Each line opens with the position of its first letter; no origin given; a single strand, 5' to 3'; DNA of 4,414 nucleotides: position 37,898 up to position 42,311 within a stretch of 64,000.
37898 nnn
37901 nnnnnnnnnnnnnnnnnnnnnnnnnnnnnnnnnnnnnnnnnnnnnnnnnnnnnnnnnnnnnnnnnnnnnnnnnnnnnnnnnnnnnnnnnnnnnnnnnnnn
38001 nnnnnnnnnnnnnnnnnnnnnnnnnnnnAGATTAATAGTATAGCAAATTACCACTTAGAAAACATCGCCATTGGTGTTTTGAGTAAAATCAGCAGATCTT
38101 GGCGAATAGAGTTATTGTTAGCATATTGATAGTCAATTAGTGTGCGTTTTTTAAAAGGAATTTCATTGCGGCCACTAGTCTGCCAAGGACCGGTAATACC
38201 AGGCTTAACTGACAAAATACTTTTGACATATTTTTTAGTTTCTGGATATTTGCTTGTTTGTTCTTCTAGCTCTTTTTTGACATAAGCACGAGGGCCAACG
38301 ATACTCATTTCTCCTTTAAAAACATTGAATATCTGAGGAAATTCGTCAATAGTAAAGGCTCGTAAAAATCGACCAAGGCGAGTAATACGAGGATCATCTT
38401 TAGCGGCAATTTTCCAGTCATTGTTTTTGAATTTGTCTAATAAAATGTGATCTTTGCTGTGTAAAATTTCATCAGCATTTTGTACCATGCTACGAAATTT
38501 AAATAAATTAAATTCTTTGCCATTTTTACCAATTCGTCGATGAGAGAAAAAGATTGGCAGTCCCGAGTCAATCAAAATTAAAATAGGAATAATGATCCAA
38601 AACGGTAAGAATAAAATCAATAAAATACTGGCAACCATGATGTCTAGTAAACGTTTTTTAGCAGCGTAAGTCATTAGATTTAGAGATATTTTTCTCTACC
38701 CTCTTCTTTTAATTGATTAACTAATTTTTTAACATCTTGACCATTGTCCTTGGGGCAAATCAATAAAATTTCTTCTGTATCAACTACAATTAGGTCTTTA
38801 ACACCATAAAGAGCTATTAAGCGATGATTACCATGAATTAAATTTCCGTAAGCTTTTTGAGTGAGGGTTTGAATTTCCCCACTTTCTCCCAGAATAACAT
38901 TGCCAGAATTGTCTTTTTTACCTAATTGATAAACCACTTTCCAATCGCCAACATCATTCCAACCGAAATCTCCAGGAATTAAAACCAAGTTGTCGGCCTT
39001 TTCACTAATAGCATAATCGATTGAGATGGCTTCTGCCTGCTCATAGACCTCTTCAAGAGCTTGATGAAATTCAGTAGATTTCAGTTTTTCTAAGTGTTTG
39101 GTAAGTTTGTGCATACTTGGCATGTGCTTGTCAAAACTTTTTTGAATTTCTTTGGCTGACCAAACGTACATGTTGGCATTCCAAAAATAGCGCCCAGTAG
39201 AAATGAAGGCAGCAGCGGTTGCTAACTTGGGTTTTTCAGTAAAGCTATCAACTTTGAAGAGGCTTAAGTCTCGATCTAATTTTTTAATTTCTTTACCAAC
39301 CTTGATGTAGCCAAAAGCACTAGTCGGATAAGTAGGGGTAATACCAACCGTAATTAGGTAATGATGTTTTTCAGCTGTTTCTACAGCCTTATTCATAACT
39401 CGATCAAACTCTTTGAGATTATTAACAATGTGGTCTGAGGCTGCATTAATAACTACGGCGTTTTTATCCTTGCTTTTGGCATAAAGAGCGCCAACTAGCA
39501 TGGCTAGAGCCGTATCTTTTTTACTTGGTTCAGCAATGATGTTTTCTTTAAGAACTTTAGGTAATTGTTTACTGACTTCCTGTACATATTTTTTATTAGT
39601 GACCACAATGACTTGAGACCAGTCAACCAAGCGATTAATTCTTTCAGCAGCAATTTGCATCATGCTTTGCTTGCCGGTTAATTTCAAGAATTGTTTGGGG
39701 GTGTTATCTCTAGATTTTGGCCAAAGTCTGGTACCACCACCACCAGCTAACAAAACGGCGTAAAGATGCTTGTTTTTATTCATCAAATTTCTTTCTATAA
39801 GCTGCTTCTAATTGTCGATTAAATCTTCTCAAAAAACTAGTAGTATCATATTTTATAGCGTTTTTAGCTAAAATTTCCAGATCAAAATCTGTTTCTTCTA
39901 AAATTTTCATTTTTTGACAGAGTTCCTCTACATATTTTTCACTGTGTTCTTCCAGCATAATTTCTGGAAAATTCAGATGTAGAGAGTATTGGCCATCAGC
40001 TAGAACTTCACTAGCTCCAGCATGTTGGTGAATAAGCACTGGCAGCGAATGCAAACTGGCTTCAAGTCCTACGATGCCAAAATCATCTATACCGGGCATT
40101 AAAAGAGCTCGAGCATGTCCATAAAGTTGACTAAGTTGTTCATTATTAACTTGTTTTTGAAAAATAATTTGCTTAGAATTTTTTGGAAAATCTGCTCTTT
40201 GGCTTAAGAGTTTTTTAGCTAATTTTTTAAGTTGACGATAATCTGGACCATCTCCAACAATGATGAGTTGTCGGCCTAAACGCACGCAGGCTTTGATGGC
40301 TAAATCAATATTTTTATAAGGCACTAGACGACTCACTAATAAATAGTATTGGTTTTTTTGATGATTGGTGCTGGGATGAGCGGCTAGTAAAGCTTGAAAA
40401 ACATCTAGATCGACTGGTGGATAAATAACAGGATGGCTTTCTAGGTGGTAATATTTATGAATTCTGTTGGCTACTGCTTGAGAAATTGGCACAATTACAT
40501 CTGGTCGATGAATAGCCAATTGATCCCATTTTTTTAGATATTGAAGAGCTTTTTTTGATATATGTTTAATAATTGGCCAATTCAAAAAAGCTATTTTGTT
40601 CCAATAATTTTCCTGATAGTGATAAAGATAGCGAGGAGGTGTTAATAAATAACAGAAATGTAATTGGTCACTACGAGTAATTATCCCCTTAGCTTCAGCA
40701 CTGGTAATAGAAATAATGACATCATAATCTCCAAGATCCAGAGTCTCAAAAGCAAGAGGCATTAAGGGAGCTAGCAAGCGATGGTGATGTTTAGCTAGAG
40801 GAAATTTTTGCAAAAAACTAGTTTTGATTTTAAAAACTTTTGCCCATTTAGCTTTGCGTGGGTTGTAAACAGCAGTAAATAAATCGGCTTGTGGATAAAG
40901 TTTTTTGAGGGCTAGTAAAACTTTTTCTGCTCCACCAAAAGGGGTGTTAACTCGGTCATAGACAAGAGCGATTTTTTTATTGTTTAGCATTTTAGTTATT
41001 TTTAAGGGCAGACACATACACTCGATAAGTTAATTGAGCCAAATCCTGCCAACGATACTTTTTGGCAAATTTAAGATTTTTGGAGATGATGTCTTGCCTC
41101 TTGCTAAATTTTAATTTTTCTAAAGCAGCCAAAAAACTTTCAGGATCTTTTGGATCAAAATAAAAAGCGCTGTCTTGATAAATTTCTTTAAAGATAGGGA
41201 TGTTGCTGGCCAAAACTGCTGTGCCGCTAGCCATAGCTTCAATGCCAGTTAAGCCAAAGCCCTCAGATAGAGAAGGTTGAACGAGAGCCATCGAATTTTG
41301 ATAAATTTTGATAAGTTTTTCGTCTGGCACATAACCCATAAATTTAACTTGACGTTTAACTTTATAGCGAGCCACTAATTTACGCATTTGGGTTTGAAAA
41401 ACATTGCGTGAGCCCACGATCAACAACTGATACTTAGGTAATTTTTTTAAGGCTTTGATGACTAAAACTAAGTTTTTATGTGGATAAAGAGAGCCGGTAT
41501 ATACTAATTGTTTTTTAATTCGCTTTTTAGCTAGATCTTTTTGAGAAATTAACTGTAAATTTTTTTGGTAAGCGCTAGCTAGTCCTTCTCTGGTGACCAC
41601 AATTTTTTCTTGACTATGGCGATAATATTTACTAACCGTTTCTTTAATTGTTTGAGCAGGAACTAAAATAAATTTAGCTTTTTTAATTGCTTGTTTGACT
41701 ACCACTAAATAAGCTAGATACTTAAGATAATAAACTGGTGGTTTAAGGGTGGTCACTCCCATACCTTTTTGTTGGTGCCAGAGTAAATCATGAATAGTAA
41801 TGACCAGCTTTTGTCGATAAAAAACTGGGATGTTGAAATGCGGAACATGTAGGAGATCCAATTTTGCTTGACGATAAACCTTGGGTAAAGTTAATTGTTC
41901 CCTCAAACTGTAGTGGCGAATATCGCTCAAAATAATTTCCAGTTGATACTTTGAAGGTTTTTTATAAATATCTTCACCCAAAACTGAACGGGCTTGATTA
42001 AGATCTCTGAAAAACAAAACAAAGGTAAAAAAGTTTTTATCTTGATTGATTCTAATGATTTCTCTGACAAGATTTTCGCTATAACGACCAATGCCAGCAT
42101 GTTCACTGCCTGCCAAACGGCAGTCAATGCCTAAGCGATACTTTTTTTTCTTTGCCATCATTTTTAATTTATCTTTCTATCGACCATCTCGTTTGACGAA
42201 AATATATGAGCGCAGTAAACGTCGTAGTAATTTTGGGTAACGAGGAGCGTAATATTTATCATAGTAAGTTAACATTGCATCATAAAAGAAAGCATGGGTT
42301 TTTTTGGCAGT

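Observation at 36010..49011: Glycan locus I: a 13-kb co-directional array with a second GT-C enzyme, a Wzy_C protein and a priming transferase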

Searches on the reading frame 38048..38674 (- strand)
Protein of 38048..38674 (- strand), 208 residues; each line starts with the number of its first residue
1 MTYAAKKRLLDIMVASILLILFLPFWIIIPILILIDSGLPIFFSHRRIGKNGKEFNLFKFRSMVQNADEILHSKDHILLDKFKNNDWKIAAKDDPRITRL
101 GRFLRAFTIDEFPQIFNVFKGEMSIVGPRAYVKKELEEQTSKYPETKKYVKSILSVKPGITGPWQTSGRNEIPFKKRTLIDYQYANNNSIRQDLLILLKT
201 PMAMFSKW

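Call 5: search_protein_families(library=pfam, proteins=[window:38048-38674:-], max_evalue=0.01)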
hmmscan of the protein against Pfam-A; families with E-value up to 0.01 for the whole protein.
window:38048-38674:- (208 aa): 1 family
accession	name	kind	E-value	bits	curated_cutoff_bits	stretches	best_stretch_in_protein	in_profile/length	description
PF02397.22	Bac_transf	-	5.3e-60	202.5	27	1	7-205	1-178/179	Bacterial sugar transferase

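Call 8: search_protein_families(library=ncbifam, proteins=[window:38048-38674:-], max_evalue=0.001)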
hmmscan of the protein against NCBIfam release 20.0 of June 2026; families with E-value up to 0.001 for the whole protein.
window:38048-38674:- (208 aa): 10 families
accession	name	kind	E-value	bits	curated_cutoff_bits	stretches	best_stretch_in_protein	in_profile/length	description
TIGR03025.1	EPS_sugtrans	subfamily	1.5e-72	245.3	295.55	1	5-207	256-441/445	exopolysaccharide biosynthesis polyprenyl glycosylphosphotransferase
TIGR03022.1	WbaP_sugtrans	subfamily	7.9e-65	219.9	403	1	6-201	258-446/456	undecaprenyl-phosphate galactose phosphotransferase WbaP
NF052601.1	undeca_RfbP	equivalog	4.8e-61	206.1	330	1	5-201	43-232/244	undecaprenyl-phosphate galactose phosphotransferase family protein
TIGR03023.1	WcaJ_sugtrans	equivalog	1.2e-52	179.7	410.75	1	5-206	261-448/453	undecaprenyl-phosphate glucose phosphotransferase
NF041877.1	EPS_EpsZ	equivalog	2.7e-51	174.6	800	1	5-200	264-448/459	exopolysaccharide biosynthesis polyisoprenyl-phosphate hexose-1-phosphate transferase EpsZ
NF011751.0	PRK15204.1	equivalog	9.3e-43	146.5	907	1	7-202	280-467/476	undecaprenyl-phosphate galactose phosphotransferase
TIGR03013.1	EpsB_2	subfamily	4.8e-40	138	393.35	1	5-200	253-432/443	TIGR03013 family XrtA/PEP-CTERM system glycosyltransferase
NF007518.0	PRK10124.1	equivalog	7e-29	100.9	684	1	7-200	274-453/464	undecaprenyl-phosphate glucose phosphotransferase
NF050817.1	PolSacchBiosHfsE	equivalog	1.1e-28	100.2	750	1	4-200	269-455/467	polysaccharide biosynthesis protein HfsE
NF045514.1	glycotran_HepC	equivalog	5.1e-24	84.8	140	1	6-131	116-212/220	heterocyst development glycosyltransferase HepC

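Call 85: search_solved_structures(query=window:38048-38674:-, max_evalue=0.001, show_alignments=3)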
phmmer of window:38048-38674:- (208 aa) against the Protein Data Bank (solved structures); distinct sequences matched with E-value up to 0.001: 7.
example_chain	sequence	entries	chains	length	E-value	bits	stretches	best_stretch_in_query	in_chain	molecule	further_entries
8t53_A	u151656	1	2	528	7.9e-40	139.8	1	7-203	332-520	Undecaprenyl-phosphate galactose phosphotransferase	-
30us_A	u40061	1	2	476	3.4e-39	137.7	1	5-202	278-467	UDP-Gal::undecaprenolphosphate Gal-1-P transferase WbaP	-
30wc_A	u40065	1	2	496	3.8e-39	137.6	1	5-202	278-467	Undecaprenyl-phosphate galactose phosphotransferase WbaP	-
9s7s_A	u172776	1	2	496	3.8e-39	137.6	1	5-202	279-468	UDP-Gal::undecaprenolphosphate Gal-1-P transferase WbaP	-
9s8l_A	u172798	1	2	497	3.8e-39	137.6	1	5-202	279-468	UDP-Gal::undecaprenolphosphate Gal-1-P transferase WbaP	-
8e37_B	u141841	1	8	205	1.1e-25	93.6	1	7-201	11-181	N,N'-diacetylbacilliosaminyl-1-phosphate transferase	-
8g1n_A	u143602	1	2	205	1.5e-25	93.2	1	7-200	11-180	N,N'-diacetylbacilliosaminyl-1-phosphate transferase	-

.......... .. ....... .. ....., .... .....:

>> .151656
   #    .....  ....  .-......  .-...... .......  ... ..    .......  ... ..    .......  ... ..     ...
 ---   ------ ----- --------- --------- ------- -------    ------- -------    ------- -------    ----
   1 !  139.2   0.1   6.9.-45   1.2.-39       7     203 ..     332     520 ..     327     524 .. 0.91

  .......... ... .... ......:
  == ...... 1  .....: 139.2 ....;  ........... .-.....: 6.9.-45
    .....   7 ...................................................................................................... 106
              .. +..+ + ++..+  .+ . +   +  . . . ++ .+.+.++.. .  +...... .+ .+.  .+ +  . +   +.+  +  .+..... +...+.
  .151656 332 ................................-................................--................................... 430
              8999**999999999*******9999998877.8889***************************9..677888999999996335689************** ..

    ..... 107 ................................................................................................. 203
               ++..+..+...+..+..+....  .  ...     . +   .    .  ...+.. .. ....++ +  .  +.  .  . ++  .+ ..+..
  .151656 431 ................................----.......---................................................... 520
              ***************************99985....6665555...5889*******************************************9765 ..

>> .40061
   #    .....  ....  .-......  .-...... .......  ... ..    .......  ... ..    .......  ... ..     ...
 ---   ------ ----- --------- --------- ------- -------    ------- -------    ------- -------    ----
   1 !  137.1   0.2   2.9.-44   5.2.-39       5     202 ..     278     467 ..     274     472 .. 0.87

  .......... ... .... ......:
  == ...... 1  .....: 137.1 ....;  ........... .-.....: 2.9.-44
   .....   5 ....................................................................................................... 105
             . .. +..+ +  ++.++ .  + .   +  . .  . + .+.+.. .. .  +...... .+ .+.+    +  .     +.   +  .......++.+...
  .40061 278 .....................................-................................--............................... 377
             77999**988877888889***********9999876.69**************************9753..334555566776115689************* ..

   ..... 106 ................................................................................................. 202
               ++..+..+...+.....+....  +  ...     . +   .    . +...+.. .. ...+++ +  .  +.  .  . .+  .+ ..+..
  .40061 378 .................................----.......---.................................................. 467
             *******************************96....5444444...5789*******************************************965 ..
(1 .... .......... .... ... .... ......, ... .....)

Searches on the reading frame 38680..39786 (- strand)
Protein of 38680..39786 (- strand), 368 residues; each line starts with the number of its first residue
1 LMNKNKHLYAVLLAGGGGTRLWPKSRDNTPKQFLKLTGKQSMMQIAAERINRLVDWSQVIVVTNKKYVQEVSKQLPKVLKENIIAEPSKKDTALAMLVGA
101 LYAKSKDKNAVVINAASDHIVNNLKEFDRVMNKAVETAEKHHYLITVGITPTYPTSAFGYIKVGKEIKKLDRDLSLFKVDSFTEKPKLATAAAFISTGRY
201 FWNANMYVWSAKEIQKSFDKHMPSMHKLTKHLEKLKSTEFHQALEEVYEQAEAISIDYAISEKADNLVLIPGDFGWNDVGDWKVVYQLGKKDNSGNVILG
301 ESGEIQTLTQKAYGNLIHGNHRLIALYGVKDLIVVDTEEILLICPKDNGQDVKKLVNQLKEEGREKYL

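Call 5: search_protein_families(library=pfam, proteins=[window:38680-39786:-], max_evalue=0.01)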
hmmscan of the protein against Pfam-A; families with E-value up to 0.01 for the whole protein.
window:38680-39786:- (368 aa): 3 families
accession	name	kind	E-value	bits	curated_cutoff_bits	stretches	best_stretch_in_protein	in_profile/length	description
PF00483.29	NTP_transferase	-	2.7e-43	148.8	21.2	1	10-292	2-242/245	Nucleotidyl transferase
PF22640.1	ManC_GMP_beta-helix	-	1.3e-16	60.6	27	1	314-359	10-55/55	MannoseP isomerase/GMP-like beta-helix domain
PF12804.13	NTP_transf_3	-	1.8e-07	31.9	27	1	10-113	1-92/160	MobA-like NTP transferase domain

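Call 8: search_protein_families(library=ncbifam, proteins=[window:38680-39786:-], max_evalue=0.001)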
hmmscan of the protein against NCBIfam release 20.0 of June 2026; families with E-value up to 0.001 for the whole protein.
window:38680-39786:- (368 aa): 8 families
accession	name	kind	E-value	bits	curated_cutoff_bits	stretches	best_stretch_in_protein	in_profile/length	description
TIGR01479.1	GMP_PMI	equivalog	9.5e-91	304.9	372.95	1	9-366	2-352/467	mannose-1-phosphate guanylyltransferase/mannose-6-phosphate isomerase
NF012004.0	PRK15460.1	equivalog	1.6e-69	234.8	859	1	5-366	3-362/478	mannose-1-phosphate guanyltransferase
TIGR03992.1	Arch_glmU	subfamily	1.2e-08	34.2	292.1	1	9-216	2-181/393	bifunctional sugar-1-phosphate nucleotidylyltransferase/acetyltransferase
NF001183.0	PRK00155.1-3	subfamily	1.2e-07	31.3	166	1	9-101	3-95/237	D-ribitol-5-phosphate cytidylyltransferase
TIGR00453.1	ispD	equivalog_domain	2.2e-06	27.3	181.3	1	10-137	2-120/219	2-C-methyl-D-erythritol 4-phosphate cytidylyltransferase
NF006899.0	PRK09382.1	equivalog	2.6e-06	26.8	417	1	5-131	4-122/387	bifunctional 2-C-methyl-D-erythritol 4-phosphate cytidylyltransferase/2-C-methyl-D-erythritol 2,4-cyclodiphosphate synthase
NF041173.1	Sug_nt_acttase_Thmprot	equivalog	1.4e-05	24.2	600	1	10-114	3-103/405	bifunctional sugar-1-phosphate nucleotidylyltransferase/acetyltransferase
NF001186.0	PRK00155.2-3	equivalog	0.00035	20.1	253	0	6-71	3-63/224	2-C-methyl-D-erythritol 4-phosphate cytidylyltransferase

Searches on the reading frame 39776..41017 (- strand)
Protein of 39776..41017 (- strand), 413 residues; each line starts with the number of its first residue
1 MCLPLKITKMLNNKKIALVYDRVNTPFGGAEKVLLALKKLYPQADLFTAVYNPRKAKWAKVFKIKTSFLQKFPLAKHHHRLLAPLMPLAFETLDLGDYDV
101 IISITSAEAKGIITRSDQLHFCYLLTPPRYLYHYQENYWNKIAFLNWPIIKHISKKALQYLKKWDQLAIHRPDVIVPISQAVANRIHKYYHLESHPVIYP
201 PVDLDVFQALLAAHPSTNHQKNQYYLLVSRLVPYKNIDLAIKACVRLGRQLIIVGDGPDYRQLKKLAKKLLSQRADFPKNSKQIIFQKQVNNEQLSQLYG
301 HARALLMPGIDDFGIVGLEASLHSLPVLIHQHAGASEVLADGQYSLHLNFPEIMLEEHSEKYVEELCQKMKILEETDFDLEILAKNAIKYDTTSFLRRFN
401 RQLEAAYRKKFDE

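Call 5: search_protein_families(library=pfam, proteins=[window:39776-41017:-], max_evalue=0.01)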
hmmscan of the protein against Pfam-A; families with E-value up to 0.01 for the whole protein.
window:39776-41017:- (413 aa): 4 families
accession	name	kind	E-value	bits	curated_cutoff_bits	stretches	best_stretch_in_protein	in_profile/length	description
PF00534.26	Glycos_transf_1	-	6.9e-19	68.5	26.4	1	219-348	11-140/172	Glycosyl transferases group 1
PF13692.12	Glyco_trans_1_4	-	2.6e-12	47.6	27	1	225-345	4-121/142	Glycosyl transferases group 1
PF20706.3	GT4-conflict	-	4.7e-10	39.5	26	1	172-342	147-323/385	Family 4 Glycosyltransferase in conflict systems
PF13439.12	Glyco_transf_4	-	4.4e-05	24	28.5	1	28-205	2-169/170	Glycosyltransferase Family 4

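Call 8: search_protein_families(library=ncbifam, proteins=[window:39776-41017:-], max_evalue=0.001)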
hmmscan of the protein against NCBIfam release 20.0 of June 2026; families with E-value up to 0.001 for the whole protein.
window:39776-41017:- (413 aa): 8 families
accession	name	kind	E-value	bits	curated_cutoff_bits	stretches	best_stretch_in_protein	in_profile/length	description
TIGR04157.1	glyco_rSAM_CFB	subfamily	9.1e-11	41.4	400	1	166-405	164-404/406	TIGR04157 family glycosyltransferase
TIGR02149.1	glgA_Coryne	subfamily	1.3e-10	41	302.4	1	165-373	138-352/391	glycogen synthase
TIGR04047.1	MSMEG_0565_glyc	hypoth_equivalog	1.6e-09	37.4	259.85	1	150-341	117-317/373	MSMEG_0565 family glycosyltransferase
TIGR03999.1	thiol_BshA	equivalog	8.6e-09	34.8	273.7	1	162-352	135-324/375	N-acetyl-alpha-D-glucosaminyl L-malate synthase BshA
TIGR03449.1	mycothiol_MshA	equivalog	1.9e-06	27.1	462.5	1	173-347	166-350/406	D-inositol-3-phosphate glycosyltransferase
NF041010.1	glycosy_Agl16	equivalog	2.4e-05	23.4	575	1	217-339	174-292/352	glycosylation protein Agl16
NF046071.1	B1-4RhmsylTfaseCps2T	equivalog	7.7e-05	21.7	500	1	154-269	136-261/384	beta 1-4 rhamnosyltransferase Cps2T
NF050063.1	ProtGlycPglJ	equivalog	0.00014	21.2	500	0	170-390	143-362/363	N-acetylgalactosamine-N,N'-diacetylbacillosaminyl-diphospho-undecaprenol 4-alpha-N-acetylgalactosaminyltransferase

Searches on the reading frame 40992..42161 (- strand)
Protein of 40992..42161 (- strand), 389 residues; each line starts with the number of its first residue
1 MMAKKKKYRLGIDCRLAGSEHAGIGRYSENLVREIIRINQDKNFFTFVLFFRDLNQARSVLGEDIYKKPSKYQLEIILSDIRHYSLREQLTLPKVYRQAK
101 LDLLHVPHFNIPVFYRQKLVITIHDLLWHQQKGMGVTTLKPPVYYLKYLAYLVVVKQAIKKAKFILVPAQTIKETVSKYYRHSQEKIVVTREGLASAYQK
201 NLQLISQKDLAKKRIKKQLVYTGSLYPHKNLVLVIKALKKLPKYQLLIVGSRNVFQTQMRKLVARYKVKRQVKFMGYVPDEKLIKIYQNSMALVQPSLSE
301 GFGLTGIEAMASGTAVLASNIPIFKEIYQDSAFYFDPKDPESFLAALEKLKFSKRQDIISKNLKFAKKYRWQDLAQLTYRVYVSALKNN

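Call 5: search_protein_families(library=pfam, proteins=[window:40992-42161:-], max_evalue=0.01)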
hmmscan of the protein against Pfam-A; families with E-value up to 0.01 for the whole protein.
window:40992-42161:- (389 aa): 5 families
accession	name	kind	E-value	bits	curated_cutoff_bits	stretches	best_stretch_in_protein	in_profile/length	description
PF00534.26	Glycos_transf_1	-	2.4e-32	112.3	26.4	1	208-351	7-156/172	Glycosyl transferases group 1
PF13692.12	Glyco_trans_1_4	-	6.6e-25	88.5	27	1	217-350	2-139/142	Glycosyl transferases group 1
PF20706.3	GT4-conflict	-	7.6e-09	35.5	26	1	222-320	203-312/385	Family 4 Glycosyltransferase in conflict systems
PF13439.12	Glyco_transf_4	-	1.1e-05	25.9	28.5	1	76-190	48-162/170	Glycosyltransferase Family 4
PF13524.12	Glyco_trans_1_2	-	5.1e-05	23.7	25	1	234-358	5-121/144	Glycosyl transferase-like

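Call 8: search_protein_families(library=ncbifam, proteins=[window:40992-42161:-], max_evalue=0.001)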
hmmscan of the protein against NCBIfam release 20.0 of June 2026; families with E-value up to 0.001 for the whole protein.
window:40992-42161:- (389 aa): 30 families (the best 25 are shown)
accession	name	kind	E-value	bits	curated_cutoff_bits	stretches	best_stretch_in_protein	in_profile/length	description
TIGR04047.1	MSMEG_0565_glyc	hypoth_equivalog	2.5e-24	86.1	259.85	1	156-382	133-371/373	MSMEG_0565 family glycosyltransferase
NF041010.1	glycosy_Agl16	equivalog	2.1e-18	66.3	575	1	155-384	127-350/352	glycosylation protein Agl16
TIGR03449.1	mycothiol_MshA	equivalog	6.8e-18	64.7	462.5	1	156-387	159-405/406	D-inositol-3-phosphate glycosyltransferase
NF053513.1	Gtran_IagA_BgsA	equivalog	2e-16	59.9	460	1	155-385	99-331/333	LTA glycolipid anchor biosynthesis glycosyltransferase, IagA/BgsA family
NF012028.0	PRK15484.1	subfamily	7.5e-16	58.2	618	1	160-376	139-369/380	lipopolysaccharide N-acetylglucosaminyltransferase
TIGR02149.1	glgA_Coryne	subfamily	1.7e-14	53.7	302.4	1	154-332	137-326/391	glycogen synthase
TIGR03999.1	thiol_BshA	equivalog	3.4e-14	52.6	273.7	1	81-332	65-315/375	N-acetyl-alpha-D-glucosaminyl L-malate synthase BshA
NF038295.1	EPS_HpsP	equivalog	5.8e-14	51.9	550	1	148-383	141-385/388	hormogonium polysaccharide biosynthesis glycosyltransferase HpsP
TIGR04063.1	stp3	hypoth_equivalog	2.3e-13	49.8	442.05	1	184-383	179-393/397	TIGR04063 family PEP-CTERM/XrtA system glycosyltransferase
TIGR04157.1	glyco_rSAM_CFB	subfamily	6.6e-13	48.4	400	1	156-331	164-342/406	TIGR04157 family glycosyltransferase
NF038255.1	exopoly_VpsD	equivalog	9.9e-13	47.7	300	1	89-356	90-353/381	VpsD family glycosyltransferase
NF053787.1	GlcN_PG_synth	equivalog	1.1e-12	47.5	480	1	206-382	187-356/361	N-acetylglucosaminyl phosphatidylglycerol synthase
NF038229.1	Glyco4_Geo_Pelo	equivalog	6.9e-12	45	400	1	154-323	102-271/338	GPMC system family 4 glycosyltransferase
NF041876.1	EPS_EpsE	equivalog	1.2e-11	44.5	400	1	159-351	159-359/389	exopolysaccharide biosynthesis GT4 family glycosyltransferase EpsE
NF046085.1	XrtY_assoc_Gly1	equivalog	1.8e-11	43.5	400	1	194-349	190-345/387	XrtY-associated glycosyltransferase XYAG1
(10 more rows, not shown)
